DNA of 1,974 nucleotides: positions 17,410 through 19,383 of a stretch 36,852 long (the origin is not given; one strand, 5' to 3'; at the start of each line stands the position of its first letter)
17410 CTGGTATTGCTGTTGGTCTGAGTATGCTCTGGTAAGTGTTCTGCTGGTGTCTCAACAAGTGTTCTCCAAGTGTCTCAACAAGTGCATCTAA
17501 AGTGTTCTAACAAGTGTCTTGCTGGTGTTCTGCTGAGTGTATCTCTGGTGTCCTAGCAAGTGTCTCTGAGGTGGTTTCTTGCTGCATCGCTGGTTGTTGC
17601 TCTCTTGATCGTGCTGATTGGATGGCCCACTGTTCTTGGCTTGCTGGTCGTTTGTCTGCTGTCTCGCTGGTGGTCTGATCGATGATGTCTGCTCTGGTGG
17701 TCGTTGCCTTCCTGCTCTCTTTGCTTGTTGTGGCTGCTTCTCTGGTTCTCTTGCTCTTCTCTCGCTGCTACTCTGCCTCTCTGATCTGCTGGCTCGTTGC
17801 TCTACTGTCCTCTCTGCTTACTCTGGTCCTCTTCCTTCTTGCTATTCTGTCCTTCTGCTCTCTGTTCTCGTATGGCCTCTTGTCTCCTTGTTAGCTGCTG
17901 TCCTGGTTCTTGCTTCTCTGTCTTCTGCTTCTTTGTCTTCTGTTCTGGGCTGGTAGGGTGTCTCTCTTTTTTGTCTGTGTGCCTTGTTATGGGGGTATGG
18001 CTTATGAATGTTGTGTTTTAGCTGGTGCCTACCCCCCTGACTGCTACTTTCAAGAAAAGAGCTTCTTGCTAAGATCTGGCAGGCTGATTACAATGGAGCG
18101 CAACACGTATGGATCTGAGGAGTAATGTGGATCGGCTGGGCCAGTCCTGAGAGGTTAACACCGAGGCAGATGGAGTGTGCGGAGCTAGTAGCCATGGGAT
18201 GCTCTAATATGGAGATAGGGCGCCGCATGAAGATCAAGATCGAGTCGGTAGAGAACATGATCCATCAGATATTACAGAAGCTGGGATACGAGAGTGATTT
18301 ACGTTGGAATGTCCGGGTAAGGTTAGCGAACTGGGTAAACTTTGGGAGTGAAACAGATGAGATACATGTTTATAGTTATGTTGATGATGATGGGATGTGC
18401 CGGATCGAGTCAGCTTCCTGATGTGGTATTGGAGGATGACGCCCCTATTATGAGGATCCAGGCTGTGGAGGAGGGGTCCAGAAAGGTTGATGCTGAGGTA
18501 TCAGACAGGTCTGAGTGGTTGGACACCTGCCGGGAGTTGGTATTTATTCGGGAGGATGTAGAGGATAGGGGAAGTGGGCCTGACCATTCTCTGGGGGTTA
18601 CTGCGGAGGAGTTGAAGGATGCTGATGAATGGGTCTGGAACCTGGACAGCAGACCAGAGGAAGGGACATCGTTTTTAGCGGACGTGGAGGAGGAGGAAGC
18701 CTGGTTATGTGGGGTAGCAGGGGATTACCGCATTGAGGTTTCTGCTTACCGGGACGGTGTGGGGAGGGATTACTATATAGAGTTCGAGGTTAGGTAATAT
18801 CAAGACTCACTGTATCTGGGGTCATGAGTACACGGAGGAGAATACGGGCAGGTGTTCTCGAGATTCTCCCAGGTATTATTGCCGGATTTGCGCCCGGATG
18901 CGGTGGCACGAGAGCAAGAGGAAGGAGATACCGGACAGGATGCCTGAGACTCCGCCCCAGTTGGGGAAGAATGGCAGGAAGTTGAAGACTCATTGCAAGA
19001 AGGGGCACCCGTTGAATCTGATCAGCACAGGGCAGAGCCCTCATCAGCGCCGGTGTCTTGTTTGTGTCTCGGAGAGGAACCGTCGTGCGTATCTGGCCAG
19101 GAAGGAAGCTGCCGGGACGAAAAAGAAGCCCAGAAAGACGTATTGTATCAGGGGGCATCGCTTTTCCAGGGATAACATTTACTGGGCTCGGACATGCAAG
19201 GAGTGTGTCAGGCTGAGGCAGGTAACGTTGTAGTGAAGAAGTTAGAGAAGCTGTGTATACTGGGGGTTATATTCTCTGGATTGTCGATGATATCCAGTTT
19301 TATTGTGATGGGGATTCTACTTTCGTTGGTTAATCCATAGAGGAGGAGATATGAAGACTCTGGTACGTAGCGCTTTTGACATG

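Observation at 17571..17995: Roughly 420-nt tract almost free of adenine on the + strand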

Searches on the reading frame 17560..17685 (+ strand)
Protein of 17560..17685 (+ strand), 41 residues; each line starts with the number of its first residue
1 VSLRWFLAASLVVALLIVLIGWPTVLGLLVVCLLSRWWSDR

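Call 10: search_protein_families(library=phrogs, proteins=[window:17560-17685:+], max_evalue=0.01)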
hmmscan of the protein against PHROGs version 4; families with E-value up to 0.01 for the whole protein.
window:17560-17685:+ (41 aa): 0 families

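Call 66: find_homologous_proteins(query=window:17560-17682:+, max_evalue=10)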
Query seq(41 aa): 1 candidates shared short words with the query, none scored E <= 10.

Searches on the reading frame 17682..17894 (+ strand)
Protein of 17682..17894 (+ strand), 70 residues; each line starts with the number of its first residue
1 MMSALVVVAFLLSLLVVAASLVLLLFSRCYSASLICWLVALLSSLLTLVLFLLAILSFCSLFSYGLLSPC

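Call 10: search_protein_families(library=phrogs, proteins=[window:17682-17894:+], max_evalue=0.01)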
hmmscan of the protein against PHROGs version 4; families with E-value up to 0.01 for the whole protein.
window:17682-17894:+ (70 aa): 0 families

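Call 75: search_protein_representatives(protein=window:17682-17891:+)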
Query: 70 residues. Proteins with E-value up to 0.001 (for the whole library): 1; up to 1e-10: 0; up to 1e-30: 0. The best 1 are listed.
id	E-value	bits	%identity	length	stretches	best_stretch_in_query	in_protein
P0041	2.8e-04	37.3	38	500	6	7-54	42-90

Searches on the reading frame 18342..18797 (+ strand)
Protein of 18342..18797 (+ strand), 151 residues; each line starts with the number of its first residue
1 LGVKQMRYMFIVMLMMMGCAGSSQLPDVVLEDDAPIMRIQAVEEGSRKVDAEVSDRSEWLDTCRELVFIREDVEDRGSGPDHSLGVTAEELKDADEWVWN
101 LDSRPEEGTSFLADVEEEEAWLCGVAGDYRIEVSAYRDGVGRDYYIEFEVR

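Call 9: search_protein_families(library=pfam, proteins=[window:18342-18797:+], max_evalue=0.01)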
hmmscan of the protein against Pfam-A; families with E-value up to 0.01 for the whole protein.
window:18342-18797:+ (151 aa): 0 families

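Call 10: search_protein_families(library=phrogs, proteins=[window:18342-18797:+], max_evalue=0.01)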
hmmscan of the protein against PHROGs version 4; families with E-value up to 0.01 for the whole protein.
window:18342-18797:+ (151 aa): 0 families

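Call 13: find_related_loci(query=window:18342-18797:+, collection=viral_contigs, flank=6000)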
Query window:18342-18797:+ (151 aa) in viral_contigs; peptide patterns used: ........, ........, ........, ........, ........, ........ (x = any residue, [..] = any of these).
6 stretches matched a pattern, but none encodes a relative of the query by tblastn (E <= 1e-3).

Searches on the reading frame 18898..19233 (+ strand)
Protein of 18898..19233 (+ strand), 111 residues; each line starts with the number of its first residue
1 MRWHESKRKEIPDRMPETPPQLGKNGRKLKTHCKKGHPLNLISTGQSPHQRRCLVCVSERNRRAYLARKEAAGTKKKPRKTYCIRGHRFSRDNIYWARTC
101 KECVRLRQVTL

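Call 9: search_protein_families(library=pfam, proteins=[window:18898-19233:+], max_evalue=0.01)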
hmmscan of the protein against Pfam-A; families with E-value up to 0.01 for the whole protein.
window:18898-19233:+ (111 aa): 0 families

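Call 10: search_protein_families(library=phrogs, proteins=[window:18898-19233:+], max_evalue=0.01)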
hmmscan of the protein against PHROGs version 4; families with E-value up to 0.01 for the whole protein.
window:18898-19233:+ (111 aa): 2 families
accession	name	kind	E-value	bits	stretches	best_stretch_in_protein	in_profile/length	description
phrog_826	-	DNA, RNA and nucleotide metabolism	1.1e-12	49.2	2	25-80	161-218/281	HNH endonuclease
phrog_1492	-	DNA, RNA and nucleotide metabolism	2.4e-11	44.5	2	73-108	163-204/414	HNH endonuclease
